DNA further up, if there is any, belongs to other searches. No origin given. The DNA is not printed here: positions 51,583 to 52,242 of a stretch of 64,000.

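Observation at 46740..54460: Accessory defence-like island: translationally coupled RadC-N-like HhH protein and 1152-aa Type IIG-like RM enzyme, a divergent DUF91/NucS-like nuclease, and unknown low-GC genes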

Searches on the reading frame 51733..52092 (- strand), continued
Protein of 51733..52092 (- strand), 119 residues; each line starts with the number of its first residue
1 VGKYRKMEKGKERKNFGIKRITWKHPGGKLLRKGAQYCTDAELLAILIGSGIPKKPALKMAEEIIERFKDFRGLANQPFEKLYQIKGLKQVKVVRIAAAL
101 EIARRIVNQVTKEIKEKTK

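Call 49: search_protein_families(library=pfam, proteins=[L090:6551-9094:+, L090:6001-6564:+, L087:4821-7268:+, L090:9129-10010:+], max_evalue=0.01)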
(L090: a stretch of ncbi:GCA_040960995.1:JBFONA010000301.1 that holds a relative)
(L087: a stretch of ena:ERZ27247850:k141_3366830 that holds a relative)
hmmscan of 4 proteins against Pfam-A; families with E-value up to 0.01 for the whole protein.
L090:6551-9094:+ (847 aa): 4 families
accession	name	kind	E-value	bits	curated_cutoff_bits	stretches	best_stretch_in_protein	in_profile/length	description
PF01555.25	N6_N4_Mtase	-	1.8e-14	54.6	26.7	1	47-99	166-218/221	DNA methylase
PF02086.21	MethyltransfD12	-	3.6e-09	37.2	22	1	62-147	20-93/253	D12 class N6 adenine-specific DNA methyltransferase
PF03602.21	Cons_hypoth95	-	4.2e-07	30.3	24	1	62-110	41-90/182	Conserved hypothetical protein 95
PF02475.24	TRM5-TYW2_MTfase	-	0.0062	16.9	28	0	43-105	18-81/164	TRM5/TYW2 methyltransferase domain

L090:6001-6564:+ (187 aa): 2 families
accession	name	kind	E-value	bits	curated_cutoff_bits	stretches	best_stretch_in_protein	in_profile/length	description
PF20582.4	UPF0758_N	-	1e-27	96.4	27.1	2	11-77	10-75/77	UPF0758 N-terminal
PF12826.13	HHH_2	-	0.0065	17.1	27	0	134-165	15-46/64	Helix-hairpin-helix motif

L087:4821-7268:+ (815 aa): 3 families
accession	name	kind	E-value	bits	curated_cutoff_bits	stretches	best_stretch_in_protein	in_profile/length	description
PF01555.25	N6_N4_Mtase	-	1.1e-14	55.4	26.7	2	18-63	173-218/221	DNA methylase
PF02086.21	MethyltransfD12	-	1.8e-09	38.2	22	1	19-154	11-128/253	D12 class N6 adenine-specific DNA methyltransferase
PF03602.21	Cons_hypoth95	-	1.3e-06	28.6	24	1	26-75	41-91/182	Conserved hypothetical protein 95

L090:9129-10010:+ (293 aa): 0 families

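Call 67: predict_structure(alignment_id=A2)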
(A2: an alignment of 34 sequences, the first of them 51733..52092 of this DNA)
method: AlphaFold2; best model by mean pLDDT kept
length: 119 residues; sequences in the alignment: 34
mean_pLDDT: 86.6   pTM: 0.72
mean pLDDT of the five models: 86.6, 85.4, 80.4, 79.1, 72.1
residues with pLDDT >= 90: 90; 70-90: 7; 50-70: 12; < 50: 10
segments of 3 or more residues with pLDDT < 50: 9-17
pLDDT, mean of each block of 10 residues (from residue 1): 55 46 84 95 97 94 96 93 92 96 98 94
secondary structure, 60 per line:
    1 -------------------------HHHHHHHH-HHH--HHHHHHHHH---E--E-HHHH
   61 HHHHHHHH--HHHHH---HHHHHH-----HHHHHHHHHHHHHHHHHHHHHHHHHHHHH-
elements in order: H26-33 H40-48 H57-68 H71-75 H79-84 H90-118

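Call 70: fold_search(model_id=the predicted structure, library=pdb)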
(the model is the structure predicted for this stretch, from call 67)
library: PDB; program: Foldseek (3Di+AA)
matches with E <= 10: 235; with E <= 0.001: 0
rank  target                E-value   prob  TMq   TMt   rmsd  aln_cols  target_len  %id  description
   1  2bgw_B                2.6e-01  0.92  0.38  0.24   3.5        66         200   23  XPF from Aeropyrum pernix, complex with DNA (released 2005-02-23)
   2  1wef                  4.3e-01  0.75  0.44  0.26   6.1        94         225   14  Catalytic Domain Of Muty From Escherichia Coli K20A Mutant (released 2004-09-21)
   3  2bgw_A                5.1e-01  0.85  0.35  0.20   3.3        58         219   24  XPF from Aeropyrum pernix, complex with DNA (released 2005-02-23)
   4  2bhn_C                5.1e-01  0.75  0.36  0.24   9.9        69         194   19  XPF from Aeropyrum pernix (released 2005-02-23)
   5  1kg7                  5.1e-01  0.66  0.43  0.25   6.1        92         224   14  Crystal Structure of the E161A mutant of E.coli MutY (core fragment) (released 2002-11-26)
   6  1kea                  5.8e-01  0.66  0.41  0.26   4.2        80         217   18  STRUCTURE OF A THERMOSTABLE THYMINE-DNA GLYCOSYLASE (released 2002-01-23)
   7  1kg6                  5.8e-01  0.63  0.43  0.25   6.1        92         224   14  Crystal structure of the K142R mutant of E.coli MutY (core fragment) (released 2002-11-26)
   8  1b4f_D                6.2e-01  0.84  0.44  0.63   3.0        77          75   13  OLIGOMERIC STRUCTURE OF THE HUMAN EPHB2 RECEPTOR SAM DOMAIN (released 1999-02-16)
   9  1kg2                  6.9e-01  0.57  0.42  0.24   6.1        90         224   14  Crystal structure of the core fragment of MutY from E.coli at 1.2A resolution (released 2002-11-26)
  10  1kg4                  6.9e-01  0.57  0.42  0.24   6.1        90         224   14  Crystal structure of the K142A mutant of E. coli MutY (core fragment) (released 2002-11-26)
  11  3n5n_Y                6.9e-01  0.51  0.44  0.23   4.9       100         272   15  Crystal structure analysis of the catalytic domain and interdomain connector of human MutY homologue (released 2010-11-10)
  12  7ef9_A                7.4e-01  0.54  0.44  0.16   5.5       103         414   14  Crystal structure of mouse MUTYH in complex with DNA containing AP site analogue:8-oxoG (Form II) (released 2021-06-23)
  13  2mut_MODEL_1_A        7.8e-01  0.82  0.37  0.45   3.9        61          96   18  Solution structure of the F231L mutant ERCC1-XPF dimerization region (released 2015-06-24)
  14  1b4f_F                8.3e-01  0.80  0.44  0.63   3.0        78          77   13  OLIGOMERIC STRUCTURE OF THE HUMAN EPHB2 RECEPTOR SAM DOMAIN (released 1999-02-16)
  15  1wei                  8.3e-01  0.69  0.41  0.24   3.2        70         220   17  Catalytic Domain Of Muty From Escherichia Coli K20A Mutant Complexed To Adenine (released 2004-09-21)
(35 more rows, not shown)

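Call 72: find_encoding_contigs(protein=P0081, flank=5000, max_places=2)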
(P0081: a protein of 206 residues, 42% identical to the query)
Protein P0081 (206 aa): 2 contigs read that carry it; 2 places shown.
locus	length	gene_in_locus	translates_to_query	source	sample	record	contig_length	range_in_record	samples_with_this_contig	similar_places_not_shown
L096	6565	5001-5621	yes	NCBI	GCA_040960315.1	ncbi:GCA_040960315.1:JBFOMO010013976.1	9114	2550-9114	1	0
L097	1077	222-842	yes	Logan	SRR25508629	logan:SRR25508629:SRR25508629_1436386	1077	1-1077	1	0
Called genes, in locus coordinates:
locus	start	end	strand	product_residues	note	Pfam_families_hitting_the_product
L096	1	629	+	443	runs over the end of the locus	PF05496:RuvB_N, PF00004:AAA, PF07728:AAA_5 (weak), PF16193:AAA_assoc_2, PF12002:MgsA_C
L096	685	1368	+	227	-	PF02622:DUF179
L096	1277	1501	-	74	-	-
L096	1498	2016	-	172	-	PF14512:TM1586_NiRdase (faint), PF00881:Nitroreductase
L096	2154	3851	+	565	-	PF00587:tRNA-synt_2b, PF04073:tRNA_edit, PF03129:HGTP_anticodon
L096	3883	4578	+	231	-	PF00392:GntR, PF07729:FCD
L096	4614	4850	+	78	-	PF09360:zf-CDGSH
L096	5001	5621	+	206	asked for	PF20582:UPF0758_N, PF14520:HHH_5 (faint), PF00633:HHH (faint), PF20582:UPF0758_N (weak)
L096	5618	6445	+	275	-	PF01555:N6_N4_Mtase, PF02086:MethyltransfD12 (weak)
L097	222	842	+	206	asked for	PF20582:UPF0758_N, PF14520:HHH_5 (faint), PF00633:HHH (faint), PF20582:UPF0758_N (weak)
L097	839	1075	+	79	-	?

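Call 73: find_encoding_contigs(protein=P0021, flank=5000, max_places=3)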
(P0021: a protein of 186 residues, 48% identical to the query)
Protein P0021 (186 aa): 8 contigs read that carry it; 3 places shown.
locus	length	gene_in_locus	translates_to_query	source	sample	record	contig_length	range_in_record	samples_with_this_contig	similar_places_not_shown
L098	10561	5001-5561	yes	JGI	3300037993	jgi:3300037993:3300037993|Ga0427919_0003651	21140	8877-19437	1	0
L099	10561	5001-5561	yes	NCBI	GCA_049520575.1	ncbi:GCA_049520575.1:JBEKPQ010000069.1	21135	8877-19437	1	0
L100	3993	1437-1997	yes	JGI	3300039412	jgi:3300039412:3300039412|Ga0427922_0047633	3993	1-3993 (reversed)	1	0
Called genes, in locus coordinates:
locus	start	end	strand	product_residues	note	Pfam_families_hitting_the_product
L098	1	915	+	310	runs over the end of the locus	PF02653:BPD_transp_2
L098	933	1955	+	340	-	PF02653:BPD_transp_2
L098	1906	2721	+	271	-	PF00005:ABC_tran, PF12399:BCA_ABC_TP_C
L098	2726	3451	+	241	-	PF00005:ABC_tran, PF13304:AAA_21 (faint)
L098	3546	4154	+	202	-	PF00753:Lactamase_B, PF19583:ODP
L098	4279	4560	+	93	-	PF05015:HigB-like_toxin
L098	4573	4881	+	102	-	PF01381:HTH_3, PF12844:HTH_19 (weak)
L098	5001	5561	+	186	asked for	PF20582:UPF0758_N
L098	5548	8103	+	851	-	PF01555:N6_N4_Mtase, PF02086:MethyltransfD12, PF03602:Cons_hypoth95 (faint), PF27126:NmeDI_C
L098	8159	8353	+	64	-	-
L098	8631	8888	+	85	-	PF16325:Peptidase_U32_C (weak)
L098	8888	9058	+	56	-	-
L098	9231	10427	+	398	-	PF00180:Iso_dh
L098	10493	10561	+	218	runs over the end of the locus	PF18912:DZR_2, PF00156:Pribosyltran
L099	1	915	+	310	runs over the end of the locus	PF02653:BPD_transp_2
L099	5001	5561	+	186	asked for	PF20582:UPF0758_N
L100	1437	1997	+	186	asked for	PF20582:UPF0758_N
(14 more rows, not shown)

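Call 74: search_protein_families(library=padloc, proteins=[L098:5548-8103:+, L098:5001-5561:+], max_evalue=0.001)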
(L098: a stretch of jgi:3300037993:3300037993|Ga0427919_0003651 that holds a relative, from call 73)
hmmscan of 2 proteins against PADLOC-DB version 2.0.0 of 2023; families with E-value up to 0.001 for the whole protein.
L098:5548-8103:+ (851 aa): 45 families (the best 25 are shown)
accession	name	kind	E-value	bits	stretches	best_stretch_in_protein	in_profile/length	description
PDLC02541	PglX|PglXI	-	7e-42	141.5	3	169-460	331-588/919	PglXI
PDLC03319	MTase_II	-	5.9e-34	115.7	1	41-463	2-391/503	Type II methyltransferase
PDLC03312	MTase_II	-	2.8e-32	109.4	2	342-466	1111-1234/1344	Type II methyltransferase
PDLC03367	MTase_II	-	5.1e-31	105.7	2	29-138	8-116/633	Type II methyltransferase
PDLC03346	MTase_II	-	3e-30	102.7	1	166-464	442-706/1068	Type II methyltransferase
PDLC03322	MTase_II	-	2.1e-14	51.3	1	40-129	39-131/446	Type II methyltransferase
PDLC03371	MTase_II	-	5.7e-14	50.3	2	44-100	192-248/260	Type II methyltransferase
PDLC03380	MTase_II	-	9.3e-13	46.1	2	356-447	258-346/393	Type II methyltransferase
PDLC03228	MTase_II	-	4e-12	44.4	2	344-372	4-32/227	Type II methyltransferase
PDLC03353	MTase_II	-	7.6e-12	43.3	1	54-104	200-250/260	Type II methyltransferase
PDLC03224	MTase_II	-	1.9e-11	41.5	1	23-128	50-162/481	Type II methyltransferase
PDLC03239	MTase_II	-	9.3e-11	39.1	1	42-131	70-161/442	Type II methyltransferase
PDLC03299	MTase_II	-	1.4e-10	39.2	1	47-126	200-279/296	Type II methyltransferase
PDLC03320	MTase_II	-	4e-10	37.3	1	46-108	216-278/289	Type II methyltransferase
PDLC03265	MTase_II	-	1.3e-09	35.9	1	42-101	266-325/333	Type II methyltransferase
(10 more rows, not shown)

L098:5001-5561:+ (186 aa): 0 families

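Call 86: find_related_loci(query=A2, collection=metagenome_contigs, flank=4000)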
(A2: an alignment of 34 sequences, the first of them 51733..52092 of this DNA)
Query A2 (119 aa) in metagenome_contigs; peptide patterns used: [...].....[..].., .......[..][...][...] (x = any residue, [..] = any of these).
600 stretches matched a pattern (row limit reached: there are more); 530 encode a relative of the query (tblastn E <= 1e-3); the best 80 are kept; 80 distinct loci.
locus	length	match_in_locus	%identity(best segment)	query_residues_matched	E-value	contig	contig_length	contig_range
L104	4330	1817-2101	71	19-113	2e-40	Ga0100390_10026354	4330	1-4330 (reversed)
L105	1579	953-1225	70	23-113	1e-40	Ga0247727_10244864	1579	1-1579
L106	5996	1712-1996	69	19-113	1e-39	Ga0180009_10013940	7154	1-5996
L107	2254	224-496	70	23-113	2e-39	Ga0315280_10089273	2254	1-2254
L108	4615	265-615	56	3-119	6e-39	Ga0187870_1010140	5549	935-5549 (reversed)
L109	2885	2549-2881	59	7-117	1e-38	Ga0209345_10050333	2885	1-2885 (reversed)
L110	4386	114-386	68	23-113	1e-38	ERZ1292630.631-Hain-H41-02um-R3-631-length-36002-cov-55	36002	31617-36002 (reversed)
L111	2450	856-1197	58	5-116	7e-38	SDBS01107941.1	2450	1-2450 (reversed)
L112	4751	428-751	59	5-112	1e-37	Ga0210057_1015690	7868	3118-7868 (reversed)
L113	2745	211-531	61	5-113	1e-37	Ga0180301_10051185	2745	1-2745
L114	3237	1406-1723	60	9-113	3e-37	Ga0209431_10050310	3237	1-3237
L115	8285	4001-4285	64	19-113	3e-37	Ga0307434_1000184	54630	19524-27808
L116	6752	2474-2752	65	21-113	5e-37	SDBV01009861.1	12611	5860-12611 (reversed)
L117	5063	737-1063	58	8-116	5e-37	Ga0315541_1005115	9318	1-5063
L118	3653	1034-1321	64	22-117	2e-37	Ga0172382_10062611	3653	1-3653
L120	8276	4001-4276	65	22-113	6e-37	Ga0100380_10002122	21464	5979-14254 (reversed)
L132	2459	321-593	65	23-113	5e-36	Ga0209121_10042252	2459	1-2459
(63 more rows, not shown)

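Call 89: search_protein_families(library=padloc, proteins=[L132:1343-2458:+, L120:6172-8274:+, L120:5522-6157:+], max_evalue=0.001)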
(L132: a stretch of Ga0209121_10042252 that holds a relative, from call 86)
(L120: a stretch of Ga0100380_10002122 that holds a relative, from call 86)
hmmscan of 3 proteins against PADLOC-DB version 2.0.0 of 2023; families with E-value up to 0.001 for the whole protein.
L132:1343-2458:+ (372 aa): 5 families
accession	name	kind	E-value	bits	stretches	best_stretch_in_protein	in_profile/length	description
PDLC03630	REase_MTase_IIG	-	4.7e-24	82.3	1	253-371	242-382/1100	Type IIG restriction enzyme-methyltransferase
PDLC03580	REase_II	-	1.9e-14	50.5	1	251-372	249-391/1112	Type II restriction enzyme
PDLC03625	REase_MTase_IIG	-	5.9e-05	19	1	285-369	317-415/1109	Type IIG restriction enzyme-methyltransferase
PDLC03598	REase_MTase_IIG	-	7.5e-05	18.8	0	26-141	13-117/912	Type IIG restriction enzyme-methyltransferase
PDLC04134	mad2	-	0.0001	19.3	0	325-371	236-282/492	mads_2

L120:6172-8274:+ (701 aa): 0 families

L120:5522-6157:+ (211 aa): 0 families

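Call 100: find_related_loci(query=A2, collection=viral_contigs, flank=4000)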
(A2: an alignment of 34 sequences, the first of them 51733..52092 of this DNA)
Query A2 (119 aa) in viral_contigs; peptide patterns used: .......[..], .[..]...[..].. (x = any residue, [..] = any of these).
41 stretches matched a pattern; 1 encode a relative of the query (tblastn E <= 1e-3); 1 distinct loci.
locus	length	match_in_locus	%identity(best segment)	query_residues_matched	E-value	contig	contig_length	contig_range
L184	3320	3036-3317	57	23-116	2e-34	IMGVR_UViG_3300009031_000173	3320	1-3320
